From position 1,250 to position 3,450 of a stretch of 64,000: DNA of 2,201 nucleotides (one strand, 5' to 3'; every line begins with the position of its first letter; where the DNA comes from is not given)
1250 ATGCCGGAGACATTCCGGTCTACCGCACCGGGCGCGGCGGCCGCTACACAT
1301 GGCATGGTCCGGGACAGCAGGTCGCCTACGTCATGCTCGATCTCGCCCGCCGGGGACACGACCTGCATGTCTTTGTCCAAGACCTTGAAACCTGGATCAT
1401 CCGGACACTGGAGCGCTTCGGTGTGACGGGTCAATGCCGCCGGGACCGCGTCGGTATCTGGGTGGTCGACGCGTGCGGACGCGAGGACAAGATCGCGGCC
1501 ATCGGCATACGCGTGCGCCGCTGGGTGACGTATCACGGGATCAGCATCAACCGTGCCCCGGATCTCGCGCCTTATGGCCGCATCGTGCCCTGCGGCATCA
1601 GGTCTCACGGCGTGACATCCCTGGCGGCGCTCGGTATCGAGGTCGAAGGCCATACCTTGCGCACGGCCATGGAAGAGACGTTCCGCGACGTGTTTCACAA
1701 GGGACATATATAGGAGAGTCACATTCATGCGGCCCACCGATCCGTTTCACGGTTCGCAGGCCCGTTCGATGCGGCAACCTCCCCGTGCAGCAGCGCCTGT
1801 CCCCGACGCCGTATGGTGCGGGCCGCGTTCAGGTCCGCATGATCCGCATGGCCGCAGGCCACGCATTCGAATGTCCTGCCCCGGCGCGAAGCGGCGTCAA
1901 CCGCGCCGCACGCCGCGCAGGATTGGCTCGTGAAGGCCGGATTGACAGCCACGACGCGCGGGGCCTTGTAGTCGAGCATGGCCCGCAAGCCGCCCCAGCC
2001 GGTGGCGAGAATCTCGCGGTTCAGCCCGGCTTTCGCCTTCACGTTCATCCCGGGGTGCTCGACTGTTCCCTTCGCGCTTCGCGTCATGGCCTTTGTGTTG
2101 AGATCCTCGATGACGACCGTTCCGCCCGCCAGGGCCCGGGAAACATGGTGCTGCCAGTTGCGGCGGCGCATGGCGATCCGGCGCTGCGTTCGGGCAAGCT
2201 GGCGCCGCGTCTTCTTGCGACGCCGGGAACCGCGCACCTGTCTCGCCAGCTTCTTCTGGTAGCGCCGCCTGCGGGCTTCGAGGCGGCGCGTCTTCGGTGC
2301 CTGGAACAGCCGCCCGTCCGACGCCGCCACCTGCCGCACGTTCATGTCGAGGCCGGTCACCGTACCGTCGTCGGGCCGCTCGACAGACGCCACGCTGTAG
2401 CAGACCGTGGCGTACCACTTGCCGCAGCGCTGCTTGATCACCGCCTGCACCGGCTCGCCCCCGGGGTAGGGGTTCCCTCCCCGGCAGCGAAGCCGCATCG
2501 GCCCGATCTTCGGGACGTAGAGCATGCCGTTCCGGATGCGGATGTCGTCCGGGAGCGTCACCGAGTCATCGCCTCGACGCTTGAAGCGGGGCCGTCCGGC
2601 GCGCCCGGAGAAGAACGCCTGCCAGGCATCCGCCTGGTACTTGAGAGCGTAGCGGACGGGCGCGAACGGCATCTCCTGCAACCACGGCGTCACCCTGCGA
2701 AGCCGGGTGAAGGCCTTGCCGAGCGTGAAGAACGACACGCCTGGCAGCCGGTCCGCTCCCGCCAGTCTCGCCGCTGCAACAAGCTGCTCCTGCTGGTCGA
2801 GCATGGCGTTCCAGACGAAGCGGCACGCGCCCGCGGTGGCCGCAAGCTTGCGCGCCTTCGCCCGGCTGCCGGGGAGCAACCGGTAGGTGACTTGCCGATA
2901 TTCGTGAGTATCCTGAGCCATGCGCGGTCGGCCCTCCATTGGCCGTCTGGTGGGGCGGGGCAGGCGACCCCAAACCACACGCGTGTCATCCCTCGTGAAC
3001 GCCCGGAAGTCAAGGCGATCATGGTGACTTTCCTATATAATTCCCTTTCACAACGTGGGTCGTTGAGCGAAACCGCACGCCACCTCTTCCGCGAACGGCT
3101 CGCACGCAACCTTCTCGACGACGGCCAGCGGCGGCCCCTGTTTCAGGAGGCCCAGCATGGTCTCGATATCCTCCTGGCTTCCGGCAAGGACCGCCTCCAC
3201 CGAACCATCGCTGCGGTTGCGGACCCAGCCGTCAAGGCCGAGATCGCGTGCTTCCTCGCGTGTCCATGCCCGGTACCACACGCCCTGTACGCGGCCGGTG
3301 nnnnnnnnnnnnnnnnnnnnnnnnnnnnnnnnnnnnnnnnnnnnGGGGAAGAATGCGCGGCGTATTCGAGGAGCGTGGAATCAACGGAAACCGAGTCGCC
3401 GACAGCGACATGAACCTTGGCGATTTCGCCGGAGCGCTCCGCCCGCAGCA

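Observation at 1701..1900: If an omega/reRNA exists it must lie almost entirely inside the tnpB coding 3' end, and its guide would be the lipB 3' end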

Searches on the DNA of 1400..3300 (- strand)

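Call 3: search_rna_families(source=window, start=1400, end=3300, threshold=evalue, max_evalue=10, show_alignments=3)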
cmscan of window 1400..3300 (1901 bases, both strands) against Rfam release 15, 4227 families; matches with E-value up to 10: 1.
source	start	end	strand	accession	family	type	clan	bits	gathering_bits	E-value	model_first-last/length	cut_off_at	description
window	2450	2496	-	RF03525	mir-1343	Gene; miRNA;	-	20.2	51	3.3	1-82/82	no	mir-1343 microRNA precursor family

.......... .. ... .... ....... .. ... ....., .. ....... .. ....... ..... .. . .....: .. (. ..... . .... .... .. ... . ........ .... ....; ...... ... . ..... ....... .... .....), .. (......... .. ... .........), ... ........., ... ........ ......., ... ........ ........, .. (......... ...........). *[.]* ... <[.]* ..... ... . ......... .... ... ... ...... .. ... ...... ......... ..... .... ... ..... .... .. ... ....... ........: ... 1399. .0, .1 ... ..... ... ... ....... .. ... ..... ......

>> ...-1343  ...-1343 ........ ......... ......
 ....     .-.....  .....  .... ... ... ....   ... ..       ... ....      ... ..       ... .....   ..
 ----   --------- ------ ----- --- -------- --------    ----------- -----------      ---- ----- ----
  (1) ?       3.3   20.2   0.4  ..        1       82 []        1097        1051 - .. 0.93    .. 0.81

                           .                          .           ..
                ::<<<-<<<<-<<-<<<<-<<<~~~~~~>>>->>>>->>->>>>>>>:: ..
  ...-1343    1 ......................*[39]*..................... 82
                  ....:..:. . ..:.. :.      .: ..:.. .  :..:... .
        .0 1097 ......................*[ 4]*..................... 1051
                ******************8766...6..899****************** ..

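Call 45: build_rna_model(alignment_id=A3, structure=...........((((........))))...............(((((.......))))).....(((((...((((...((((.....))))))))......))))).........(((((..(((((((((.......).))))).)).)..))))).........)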
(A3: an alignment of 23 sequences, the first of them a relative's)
Model R1 built from alignment A3 (23 sequences, 167 columns); structure: as given.
model positions 149; base pairs 36; branch points 3; effective number of sequences 1.44; information 0.591 bits per position. Calibrated on 0.2 Mb of random sequence (short: E-values are rough).
structure used (alignment columns):
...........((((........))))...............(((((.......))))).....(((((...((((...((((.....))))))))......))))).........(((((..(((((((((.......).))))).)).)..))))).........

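Call 47: search_with_rna_model(model_id=R1, sources=[window, L002, L003, L004, L005, L008, L010, L011, L012, L013, L014, L015, L016, L022, L028, L030, L031, L032, L036, L037, L038, L039, L040, L041, L042, L044, L045, L046, L047, L049, L052, L058, L067, L070, L072, L074, L076], max_evalue=0.01, make_alignment=true, show_alignments=2)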
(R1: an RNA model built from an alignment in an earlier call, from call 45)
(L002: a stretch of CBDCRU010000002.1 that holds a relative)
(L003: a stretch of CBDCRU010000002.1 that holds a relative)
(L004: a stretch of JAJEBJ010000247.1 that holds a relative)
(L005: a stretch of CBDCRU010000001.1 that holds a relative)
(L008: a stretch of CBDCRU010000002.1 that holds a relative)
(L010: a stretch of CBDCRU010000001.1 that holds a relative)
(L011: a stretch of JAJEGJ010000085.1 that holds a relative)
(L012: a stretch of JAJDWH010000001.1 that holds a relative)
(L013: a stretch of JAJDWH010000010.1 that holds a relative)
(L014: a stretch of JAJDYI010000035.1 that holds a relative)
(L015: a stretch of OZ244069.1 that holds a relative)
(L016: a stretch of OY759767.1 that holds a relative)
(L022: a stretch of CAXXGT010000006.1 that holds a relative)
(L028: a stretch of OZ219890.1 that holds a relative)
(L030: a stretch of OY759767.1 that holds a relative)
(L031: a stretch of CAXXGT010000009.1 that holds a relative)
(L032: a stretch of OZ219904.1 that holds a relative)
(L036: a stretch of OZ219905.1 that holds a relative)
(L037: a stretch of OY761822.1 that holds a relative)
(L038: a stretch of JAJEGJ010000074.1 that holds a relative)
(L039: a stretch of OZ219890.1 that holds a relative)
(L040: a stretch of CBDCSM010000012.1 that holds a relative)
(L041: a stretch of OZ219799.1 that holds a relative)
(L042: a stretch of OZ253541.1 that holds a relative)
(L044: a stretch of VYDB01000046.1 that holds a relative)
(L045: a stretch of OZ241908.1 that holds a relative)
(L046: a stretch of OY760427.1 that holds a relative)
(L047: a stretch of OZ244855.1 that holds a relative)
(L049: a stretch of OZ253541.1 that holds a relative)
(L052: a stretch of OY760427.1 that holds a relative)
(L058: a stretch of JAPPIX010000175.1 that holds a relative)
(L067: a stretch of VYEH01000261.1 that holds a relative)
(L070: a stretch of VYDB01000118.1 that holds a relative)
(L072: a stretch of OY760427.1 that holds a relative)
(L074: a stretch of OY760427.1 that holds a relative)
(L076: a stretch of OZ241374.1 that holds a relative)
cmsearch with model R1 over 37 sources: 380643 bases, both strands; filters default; matches with E-value up to 0.01: 44.
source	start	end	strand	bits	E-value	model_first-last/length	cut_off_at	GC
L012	5071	5220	+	167.5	2.3e-42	1-149/149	no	0.63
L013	5086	5235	+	167.3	2.5e-42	1-149/149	no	0.65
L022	5095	5244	+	166.9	3.2e-42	1-149/149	no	0.62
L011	5071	5220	+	165.6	7.1e-42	1-149/149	no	0.61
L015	5059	5208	+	163.5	2.7e-41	1-149/149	no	0.66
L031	5095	5244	+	163.1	3.4e-41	1-149/149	no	0.62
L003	5080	5229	+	160.9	1.2e-40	1-149/149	no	0.63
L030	5095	5247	+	159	4.2e-40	1-149/149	no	0.58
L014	5092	5242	+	158.5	5.7e-40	1-149/149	no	0.66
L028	5092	5244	+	157.9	7.8e-40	1-149/149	no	0.61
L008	5077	5226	+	156.7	1.7e-39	1-149/149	no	0.64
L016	5095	5247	+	156.1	2.5e-39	1-149/149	no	0.64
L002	5080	5229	+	154.4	7e-39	1-149/149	no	0.64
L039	5095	5247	+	154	8.9e-39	1-149/149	no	0.66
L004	1930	2079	+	153.1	1.5e-38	1-149/149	no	0.63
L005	5080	5229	+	152.9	1.7e-38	1-149/149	no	0.63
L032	757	909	+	150.5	7.3e-38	1-149/149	no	0.59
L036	5095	5247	+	148.4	2.7e-37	1-149/149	no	0.59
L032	5095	5239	+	141.6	1.7e-35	1-149/149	no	0.59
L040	5095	5239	+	137.1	2.7e-34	1-149/149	no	0.58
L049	5113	5265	+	136.1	4.9e-34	1-149/149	no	0.6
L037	5113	5265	+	131.3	9.1e-33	1-149/149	no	0.61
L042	3632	3784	+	130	2e-32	1-149/149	no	0.62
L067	4259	4412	+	130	2.1e-32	1-149/149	no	0.6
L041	5104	5242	+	119.8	1e-29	1-149/149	no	0.55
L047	5095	5238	+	119.3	1.4e-29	1-149/149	no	0.53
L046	5104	5256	+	114.1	3.5e-28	1-149/149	no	0.54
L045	5074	5234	+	110.6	3e-27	1-149/149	no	0.65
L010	5078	5219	+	109.9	4.5e-27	1-149/149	no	0.67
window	1701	1842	-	109.9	4.6e-27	1-149/149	no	0.64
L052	5104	5257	+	107.8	1.7e-26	1-149/149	no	0.55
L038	5071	5219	+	107.2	2.4e-26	1-149/149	no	0.64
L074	5104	5259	+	105.1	8.5e-26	1-149/149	no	0.54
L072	5104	5257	+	102.9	3.2e-25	1-149/149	no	0.54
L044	5092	5255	+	102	5.8e-25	1-149/149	no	0.63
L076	5095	5246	+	97.9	6.8e-24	1-149/149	no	0.47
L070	5077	5238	+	97.5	9e-24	1-149/149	no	0.64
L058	5089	5253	+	97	1.2e-23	1-149/149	no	0.67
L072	2656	2809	+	94.5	5.5e-23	1-149/149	no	0.53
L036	3805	3997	-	34.7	4.4e-07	1-149/149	no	0.52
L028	3804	3998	-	33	1.2e-06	1-149/149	no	0.55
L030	3786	3943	-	32.7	1.4e-06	1-149/149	no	0.48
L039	3800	4001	-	23.7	0.00037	1-149/149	no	0.52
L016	3800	3971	-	21.4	0.0015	1-149/149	no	0.51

Alignment A4: 44 matches aligned to the model, 356 columns, each read 5' to 3' on its own strand. Consensus structure (alignment columns), stored with it:
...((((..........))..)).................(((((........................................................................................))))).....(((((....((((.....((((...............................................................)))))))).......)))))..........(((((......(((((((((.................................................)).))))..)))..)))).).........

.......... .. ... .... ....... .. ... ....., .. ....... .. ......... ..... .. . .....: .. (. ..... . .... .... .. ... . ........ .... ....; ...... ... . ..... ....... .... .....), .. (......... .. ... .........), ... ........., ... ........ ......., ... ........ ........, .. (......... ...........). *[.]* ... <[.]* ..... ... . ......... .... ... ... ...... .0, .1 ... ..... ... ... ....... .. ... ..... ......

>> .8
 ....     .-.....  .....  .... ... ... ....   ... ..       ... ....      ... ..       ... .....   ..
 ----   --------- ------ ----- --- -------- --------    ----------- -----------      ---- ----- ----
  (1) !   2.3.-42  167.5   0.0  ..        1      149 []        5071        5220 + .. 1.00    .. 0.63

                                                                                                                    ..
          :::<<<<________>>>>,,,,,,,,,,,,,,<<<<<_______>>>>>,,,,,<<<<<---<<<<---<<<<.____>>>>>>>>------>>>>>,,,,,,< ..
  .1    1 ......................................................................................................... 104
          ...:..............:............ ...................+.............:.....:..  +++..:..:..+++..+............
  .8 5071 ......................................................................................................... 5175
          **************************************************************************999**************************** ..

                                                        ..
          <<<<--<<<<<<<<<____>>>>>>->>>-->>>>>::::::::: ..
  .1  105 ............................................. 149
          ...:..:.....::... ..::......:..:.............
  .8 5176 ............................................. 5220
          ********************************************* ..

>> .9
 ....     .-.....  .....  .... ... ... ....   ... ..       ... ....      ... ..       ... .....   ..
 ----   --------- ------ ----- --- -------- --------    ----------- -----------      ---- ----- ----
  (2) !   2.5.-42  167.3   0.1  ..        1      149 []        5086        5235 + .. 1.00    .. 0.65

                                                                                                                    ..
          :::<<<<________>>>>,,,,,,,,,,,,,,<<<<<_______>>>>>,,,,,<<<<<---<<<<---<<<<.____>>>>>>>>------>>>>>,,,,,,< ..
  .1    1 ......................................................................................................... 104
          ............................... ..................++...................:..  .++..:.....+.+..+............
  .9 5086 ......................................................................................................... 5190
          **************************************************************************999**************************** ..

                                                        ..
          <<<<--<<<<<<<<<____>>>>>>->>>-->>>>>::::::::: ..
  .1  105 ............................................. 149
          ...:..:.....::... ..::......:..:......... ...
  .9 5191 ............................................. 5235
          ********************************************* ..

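Call 48: search_with_rna_model(model_id=R1, sources=[window, L002, L003, L004, L005, L008, L010, L011, L012, L013, L014, L015, L016, L022, L028, L030, L031, L032, L036, L037, L038, L039, L040, L041, L042, L044, L045, L046, L047, L049, L052, L058, L067, L070, L072, L074, L076], max_evalue=1e-15, make_alignment=true, show_alignments=0)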
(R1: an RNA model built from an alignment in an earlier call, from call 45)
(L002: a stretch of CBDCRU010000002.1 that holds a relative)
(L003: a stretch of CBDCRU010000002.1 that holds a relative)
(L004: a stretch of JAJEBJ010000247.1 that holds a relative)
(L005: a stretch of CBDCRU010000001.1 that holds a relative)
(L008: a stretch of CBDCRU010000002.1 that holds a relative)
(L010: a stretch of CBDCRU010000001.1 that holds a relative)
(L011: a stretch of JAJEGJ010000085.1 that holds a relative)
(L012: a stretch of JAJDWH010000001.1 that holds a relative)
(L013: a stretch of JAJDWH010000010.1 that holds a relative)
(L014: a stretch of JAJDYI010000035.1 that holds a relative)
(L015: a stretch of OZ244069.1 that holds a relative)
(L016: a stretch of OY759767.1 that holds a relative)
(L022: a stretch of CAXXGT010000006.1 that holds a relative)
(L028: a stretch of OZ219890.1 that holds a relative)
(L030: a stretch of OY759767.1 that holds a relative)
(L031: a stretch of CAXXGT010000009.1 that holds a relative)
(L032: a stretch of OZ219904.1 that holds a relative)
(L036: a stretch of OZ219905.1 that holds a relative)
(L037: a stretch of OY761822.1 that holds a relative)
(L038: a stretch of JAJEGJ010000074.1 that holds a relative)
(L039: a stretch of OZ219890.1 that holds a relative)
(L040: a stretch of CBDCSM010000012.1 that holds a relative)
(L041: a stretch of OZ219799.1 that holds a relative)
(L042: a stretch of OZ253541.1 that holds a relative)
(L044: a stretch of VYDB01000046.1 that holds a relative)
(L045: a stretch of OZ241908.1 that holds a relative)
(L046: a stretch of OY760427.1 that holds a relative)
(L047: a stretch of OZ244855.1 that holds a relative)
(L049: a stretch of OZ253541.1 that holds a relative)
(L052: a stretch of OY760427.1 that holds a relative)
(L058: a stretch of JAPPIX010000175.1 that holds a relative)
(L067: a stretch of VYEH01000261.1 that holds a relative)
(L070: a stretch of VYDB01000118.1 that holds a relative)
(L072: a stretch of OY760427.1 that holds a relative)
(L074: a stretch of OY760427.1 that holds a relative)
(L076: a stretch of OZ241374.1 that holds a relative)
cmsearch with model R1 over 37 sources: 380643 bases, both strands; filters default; matches with E-value up to 1e-15: 39.
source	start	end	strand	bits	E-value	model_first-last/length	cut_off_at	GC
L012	5071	5220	+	167.5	2.3e-42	1-149/149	no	0.63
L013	5086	5235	+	167.3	2.5e-42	1-149/149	no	0.65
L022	5095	5244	+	166.9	3.2e-42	1-149/149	no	0.62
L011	5071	5220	+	165.6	7.1e-42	1-149/149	no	0.61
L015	5059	5208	+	163.5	2.7e-41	1-149/149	no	0.66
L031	5095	5244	+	163.1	3.4e-41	1-149/149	no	0.62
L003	5080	5229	+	160.9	1.2e-40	1-149/149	no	0.63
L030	5095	5247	+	159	4.2e-40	1-149/149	no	0.58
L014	5092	5242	+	158.5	5.7e-40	1-149/149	no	0.66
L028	5092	5244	+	157.9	7.8e-40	1-149/149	no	0.61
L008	5077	5226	+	156.7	1.7e-39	1-149/149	no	0.64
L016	5095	5247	+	156.1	2.5e-39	1-149/149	no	0.64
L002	5080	5229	+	154.4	7e-39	1-149/149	no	0.64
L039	5095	5247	+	154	8.9e-39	1-149/149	no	0.66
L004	1930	2079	+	153.1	1.5e-38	1-149/149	no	0.63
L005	5080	5229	+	152.9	1.7e-38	1-149/149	no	0.63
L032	757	909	+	150.5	7.3e-38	1-149/149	no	0.59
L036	5095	5247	+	148.4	2.7e-37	1-149/149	no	0.59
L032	5095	5239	+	141.6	1.7e-35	1-149/149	no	0.59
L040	5095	5239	+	137.1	2.7e-34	1-149/149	no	0.58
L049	5113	5265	+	136.1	4.9e-34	1-149/149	no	0.6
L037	5113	5265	+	131.3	9.1e-33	1-149/149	no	0.61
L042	3632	3784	+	130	2e-32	1-149/149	no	0.62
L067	4259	4412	+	130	2.1e-32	1-149/149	no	0.6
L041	5104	5242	+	119.8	1e-29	1-149/149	no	0.55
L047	5095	5238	+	119.3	1.4e-29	1-149/149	no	0.53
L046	5104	5256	+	114.1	3.5e-28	1-149/149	no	0.54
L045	5074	5234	+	110.6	3e-27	1-149/149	no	0.65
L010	5078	5219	+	109.9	4.5e-27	1-149/149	no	0.67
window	1701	1842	-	109.9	4.6e-27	1-149/149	no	0.64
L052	5104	5257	+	107.8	1.7e-26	1-149/149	no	0.55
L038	5071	5219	+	107.2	2.4e-26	1-149/149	no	0.64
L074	5104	5259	+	105.1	8.5e-26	1-149/149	no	0.54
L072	5104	5257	+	102.9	3.2e-25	1-149/149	no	0.54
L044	5092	5255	+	102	5.8e-25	1-149/149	no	0.63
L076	5095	5246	+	97.9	6.8e-24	1-149/149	no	0.47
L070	5077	5238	+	97.5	9e-24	1-149/149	no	0.64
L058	5089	5253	+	97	1.2e-23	1-149/149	no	0.67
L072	2656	2809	+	94.5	5.5e-23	1-149/149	no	0.53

Alignment A5: 39 matches aligned to the model, 215 columns, each read 5' to 3' on its own strand. Consensus structure (alignment columns), stored with it:
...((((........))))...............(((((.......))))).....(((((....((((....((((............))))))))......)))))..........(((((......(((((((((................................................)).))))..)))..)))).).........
